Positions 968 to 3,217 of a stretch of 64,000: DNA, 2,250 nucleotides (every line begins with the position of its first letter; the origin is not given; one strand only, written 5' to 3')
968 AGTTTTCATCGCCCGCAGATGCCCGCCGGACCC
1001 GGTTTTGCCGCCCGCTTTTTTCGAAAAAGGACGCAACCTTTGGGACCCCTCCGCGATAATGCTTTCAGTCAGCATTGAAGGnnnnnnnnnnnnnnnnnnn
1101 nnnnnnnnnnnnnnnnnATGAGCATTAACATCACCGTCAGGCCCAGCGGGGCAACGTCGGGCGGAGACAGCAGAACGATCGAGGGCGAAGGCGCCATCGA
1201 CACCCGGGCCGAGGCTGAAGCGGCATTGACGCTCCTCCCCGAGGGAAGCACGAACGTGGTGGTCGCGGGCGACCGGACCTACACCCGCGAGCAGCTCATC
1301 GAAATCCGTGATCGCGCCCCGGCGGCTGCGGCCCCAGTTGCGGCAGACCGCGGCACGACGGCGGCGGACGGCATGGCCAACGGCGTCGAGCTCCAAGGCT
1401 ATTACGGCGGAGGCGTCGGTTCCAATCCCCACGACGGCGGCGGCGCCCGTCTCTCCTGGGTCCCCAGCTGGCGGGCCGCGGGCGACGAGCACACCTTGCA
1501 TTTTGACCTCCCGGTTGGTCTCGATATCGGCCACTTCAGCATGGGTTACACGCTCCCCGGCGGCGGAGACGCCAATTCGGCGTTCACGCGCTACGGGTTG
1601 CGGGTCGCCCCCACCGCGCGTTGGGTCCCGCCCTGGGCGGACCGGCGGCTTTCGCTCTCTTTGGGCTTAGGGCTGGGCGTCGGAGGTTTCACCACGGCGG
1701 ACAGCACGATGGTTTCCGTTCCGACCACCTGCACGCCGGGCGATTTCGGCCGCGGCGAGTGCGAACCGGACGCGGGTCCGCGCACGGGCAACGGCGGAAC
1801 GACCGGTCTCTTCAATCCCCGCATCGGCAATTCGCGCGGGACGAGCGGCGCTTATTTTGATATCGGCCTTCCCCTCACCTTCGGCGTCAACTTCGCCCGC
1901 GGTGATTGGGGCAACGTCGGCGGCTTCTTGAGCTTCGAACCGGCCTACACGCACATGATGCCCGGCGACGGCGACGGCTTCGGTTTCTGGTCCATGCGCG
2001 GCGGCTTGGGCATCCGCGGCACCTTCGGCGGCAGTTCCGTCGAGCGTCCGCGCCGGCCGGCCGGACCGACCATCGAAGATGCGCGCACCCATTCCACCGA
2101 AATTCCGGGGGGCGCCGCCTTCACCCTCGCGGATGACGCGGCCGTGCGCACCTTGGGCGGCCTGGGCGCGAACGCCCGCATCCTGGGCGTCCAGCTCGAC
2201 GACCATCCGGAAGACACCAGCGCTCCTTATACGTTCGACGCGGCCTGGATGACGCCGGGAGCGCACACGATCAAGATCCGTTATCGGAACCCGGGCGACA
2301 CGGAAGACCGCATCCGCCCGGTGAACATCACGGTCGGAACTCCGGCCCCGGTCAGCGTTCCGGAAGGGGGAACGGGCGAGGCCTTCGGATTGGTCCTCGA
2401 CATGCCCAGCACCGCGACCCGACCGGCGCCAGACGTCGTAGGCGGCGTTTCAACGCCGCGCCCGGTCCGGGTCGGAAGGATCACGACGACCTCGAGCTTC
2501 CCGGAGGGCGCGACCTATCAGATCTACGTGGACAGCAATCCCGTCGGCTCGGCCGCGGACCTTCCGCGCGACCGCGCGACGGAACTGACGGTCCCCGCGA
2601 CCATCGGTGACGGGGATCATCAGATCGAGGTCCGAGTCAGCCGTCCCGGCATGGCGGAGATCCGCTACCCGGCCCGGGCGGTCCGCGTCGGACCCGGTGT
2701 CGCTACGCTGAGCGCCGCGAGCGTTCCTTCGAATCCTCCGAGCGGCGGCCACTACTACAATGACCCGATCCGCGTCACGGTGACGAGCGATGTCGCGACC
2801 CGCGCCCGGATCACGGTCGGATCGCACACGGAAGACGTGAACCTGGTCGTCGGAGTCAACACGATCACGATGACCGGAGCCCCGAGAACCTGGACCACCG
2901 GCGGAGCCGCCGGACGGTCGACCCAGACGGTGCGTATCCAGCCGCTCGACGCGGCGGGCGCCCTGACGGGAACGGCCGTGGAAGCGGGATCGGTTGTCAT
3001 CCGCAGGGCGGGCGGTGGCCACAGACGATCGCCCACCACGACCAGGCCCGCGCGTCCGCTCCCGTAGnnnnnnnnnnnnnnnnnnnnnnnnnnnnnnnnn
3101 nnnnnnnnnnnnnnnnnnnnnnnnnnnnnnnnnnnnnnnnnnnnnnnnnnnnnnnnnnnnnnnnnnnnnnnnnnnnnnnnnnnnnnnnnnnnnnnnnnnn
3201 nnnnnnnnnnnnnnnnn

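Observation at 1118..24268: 23-kb co-directional cluster of eleven ORFan genes with three paralogue families: candidate undescribed envelope or secreted-protein system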

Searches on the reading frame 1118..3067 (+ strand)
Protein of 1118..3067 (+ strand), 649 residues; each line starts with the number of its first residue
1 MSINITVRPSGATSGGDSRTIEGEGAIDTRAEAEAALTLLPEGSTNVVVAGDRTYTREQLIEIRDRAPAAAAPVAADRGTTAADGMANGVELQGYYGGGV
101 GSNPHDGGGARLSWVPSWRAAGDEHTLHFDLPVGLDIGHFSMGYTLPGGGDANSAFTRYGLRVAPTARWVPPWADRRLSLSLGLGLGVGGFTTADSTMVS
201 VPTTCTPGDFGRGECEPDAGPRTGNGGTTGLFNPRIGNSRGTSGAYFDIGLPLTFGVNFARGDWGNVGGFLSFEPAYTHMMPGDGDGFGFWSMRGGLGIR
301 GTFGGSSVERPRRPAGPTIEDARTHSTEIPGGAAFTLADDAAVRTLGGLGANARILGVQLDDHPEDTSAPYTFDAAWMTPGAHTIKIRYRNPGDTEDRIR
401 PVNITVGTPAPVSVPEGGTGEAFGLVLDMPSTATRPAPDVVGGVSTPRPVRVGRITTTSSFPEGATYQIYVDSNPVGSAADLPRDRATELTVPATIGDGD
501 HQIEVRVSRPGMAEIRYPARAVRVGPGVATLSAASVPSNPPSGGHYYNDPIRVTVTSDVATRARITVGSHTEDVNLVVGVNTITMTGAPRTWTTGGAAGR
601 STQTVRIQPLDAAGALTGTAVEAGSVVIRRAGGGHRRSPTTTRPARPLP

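Call 3: search_protein_families(library=pfam, proteins=[window:1118-3067:+], max_evalue=0.1)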
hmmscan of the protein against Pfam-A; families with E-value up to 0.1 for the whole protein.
window:1118-3067:+ (649 aa): 0 families

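Call 14: search_protein_families(library=ncbifam, proteins=[window:1118-3067:+], max_evalue=1)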
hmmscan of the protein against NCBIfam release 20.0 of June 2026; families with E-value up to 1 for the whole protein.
window:1118-3067:+ (649 aa): 0 families

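Call 15: search_protein_families(library=padloc, proteins=[window:1118-3067:+], max_evalue=1)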
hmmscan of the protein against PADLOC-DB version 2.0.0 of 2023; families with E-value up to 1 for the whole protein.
window:1118-3067:+ (649 aa): 0 families

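Call 35: search_solved_structures(query=window:1118-3067:+, max_evalue=1)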
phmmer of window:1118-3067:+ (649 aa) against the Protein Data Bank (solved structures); distinct sequences matched with E-value up to 1: 2.
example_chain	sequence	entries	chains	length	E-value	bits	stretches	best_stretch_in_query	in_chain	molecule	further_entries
9m6l_A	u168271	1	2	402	0.44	12.2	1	526-593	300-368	Glucan endo-1,3-alpha-glucosidase agn1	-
8yfh_A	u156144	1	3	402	0.44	12.2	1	526-593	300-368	Glucan endo-1,3-alpha-glucosidase agn1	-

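Call 106: search_protein_families(library=phrogs, proteins=[window:1118-3067:+], max_evalue=0.1)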
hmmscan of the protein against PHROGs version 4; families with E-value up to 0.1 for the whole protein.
window:1118-3067:+ (649 aa): 0 families
